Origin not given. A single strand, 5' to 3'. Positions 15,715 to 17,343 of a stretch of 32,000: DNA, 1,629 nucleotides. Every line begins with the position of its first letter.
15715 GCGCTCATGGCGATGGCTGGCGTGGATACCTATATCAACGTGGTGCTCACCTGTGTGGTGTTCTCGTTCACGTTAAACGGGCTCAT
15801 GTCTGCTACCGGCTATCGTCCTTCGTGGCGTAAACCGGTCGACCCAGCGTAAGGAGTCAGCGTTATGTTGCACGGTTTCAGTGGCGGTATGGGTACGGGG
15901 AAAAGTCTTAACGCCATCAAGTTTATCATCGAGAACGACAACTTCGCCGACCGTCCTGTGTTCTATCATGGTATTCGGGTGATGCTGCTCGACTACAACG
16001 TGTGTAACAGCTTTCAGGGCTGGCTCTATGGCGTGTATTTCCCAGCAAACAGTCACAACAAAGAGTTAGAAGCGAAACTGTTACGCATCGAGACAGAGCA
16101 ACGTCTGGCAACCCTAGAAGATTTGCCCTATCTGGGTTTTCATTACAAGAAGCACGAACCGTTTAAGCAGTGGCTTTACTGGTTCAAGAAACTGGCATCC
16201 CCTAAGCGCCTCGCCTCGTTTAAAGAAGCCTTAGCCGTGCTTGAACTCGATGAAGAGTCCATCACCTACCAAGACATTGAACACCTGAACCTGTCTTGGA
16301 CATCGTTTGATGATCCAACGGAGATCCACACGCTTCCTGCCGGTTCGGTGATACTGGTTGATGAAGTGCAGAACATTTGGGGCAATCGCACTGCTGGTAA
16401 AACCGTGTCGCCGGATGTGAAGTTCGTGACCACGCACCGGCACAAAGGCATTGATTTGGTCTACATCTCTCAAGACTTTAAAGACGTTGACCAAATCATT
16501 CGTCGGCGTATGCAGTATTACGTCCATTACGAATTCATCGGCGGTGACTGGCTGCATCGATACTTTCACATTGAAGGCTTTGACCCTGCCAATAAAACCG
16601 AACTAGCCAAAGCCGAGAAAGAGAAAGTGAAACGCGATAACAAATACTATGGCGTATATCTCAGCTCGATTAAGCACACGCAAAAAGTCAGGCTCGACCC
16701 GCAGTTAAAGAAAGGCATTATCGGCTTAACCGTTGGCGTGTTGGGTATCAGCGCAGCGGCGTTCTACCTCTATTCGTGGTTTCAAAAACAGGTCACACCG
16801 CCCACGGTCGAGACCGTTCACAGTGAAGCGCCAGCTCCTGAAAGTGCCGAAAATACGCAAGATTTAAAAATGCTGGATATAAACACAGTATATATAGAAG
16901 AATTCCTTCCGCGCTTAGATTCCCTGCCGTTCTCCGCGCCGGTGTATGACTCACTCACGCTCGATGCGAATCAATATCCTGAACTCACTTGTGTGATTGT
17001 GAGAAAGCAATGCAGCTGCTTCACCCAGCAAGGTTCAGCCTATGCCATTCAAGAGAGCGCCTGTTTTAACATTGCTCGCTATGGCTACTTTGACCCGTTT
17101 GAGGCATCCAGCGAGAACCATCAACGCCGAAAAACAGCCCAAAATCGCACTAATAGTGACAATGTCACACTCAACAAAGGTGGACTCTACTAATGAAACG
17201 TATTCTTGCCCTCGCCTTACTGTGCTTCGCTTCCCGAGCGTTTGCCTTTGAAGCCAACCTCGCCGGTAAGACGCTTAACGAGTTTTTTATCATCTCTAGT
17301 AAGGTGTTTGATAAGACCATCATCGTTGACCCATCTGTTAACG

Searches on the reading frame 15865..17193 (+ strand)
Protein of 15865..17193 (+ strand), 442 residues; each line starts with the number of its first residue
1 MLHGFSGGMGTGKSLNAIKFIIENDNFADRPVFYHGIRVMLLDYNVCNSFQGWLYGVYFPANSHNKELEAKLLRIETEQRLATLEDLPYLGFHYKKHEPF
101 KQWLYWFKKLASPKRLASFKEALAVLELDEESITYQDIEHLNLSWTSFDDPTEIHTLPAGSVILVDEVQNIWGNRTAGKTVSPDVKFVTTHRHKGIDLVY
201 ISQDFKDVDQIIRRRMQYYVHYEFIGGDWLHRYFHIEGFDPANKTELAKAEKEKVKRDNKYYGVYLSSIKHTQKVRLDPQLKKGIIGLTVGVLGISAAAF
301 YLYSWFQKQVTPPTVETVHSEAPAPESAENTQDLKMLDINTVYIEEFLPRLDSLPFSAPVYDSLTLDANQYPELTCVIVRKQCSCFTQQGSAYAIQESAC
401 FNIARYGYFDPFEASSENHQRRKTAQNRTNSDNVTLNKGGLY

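Call 8: search_protein_families(library=pfam, proteins=[window:15865-17193:+], max_evalue=0.01)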
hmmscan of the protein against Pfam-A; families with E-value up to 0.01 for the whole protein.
window:15865-17193:+ (442 aa): 1 family
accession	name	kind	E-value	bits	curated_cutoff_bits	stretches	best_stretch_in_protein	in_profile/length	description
PF05707.18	Zot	-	5.1e-14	52.6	20.3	1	156-270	79-195/197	Zonular occludens toxin (Zot)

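Call 9: search_protein_families(library=phrogs, proteins=[window:15865-17193:+], max_evalue=0.01)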
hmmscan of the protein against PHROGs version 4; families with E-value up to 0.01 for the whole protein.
window:15865-17193:+ (442 aa): 5 families
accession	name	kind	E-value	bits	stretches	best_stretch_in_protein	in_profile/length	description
phrog_197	-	moron, auxiliary metabolic gene and host takeover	9.1e-48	164.8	2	136-427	60-378/486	Zot-like toxin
phrog_1041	-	moron, auxiliary metabolic gene and host takeover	3.8e-29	103.3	1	7-325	7-282/420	CTXphi Zot-like toxin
phrog_11271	-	head and packaging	2.9e-07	31.5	1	156-216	84-143/145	head morphogenesis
phrog_20922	-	head and packaging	0.00043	20.3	1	160-219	78-137/318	head morphogenesis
phrog_27830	-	unknown function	0.0025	19.2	1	379-413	35-70/139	-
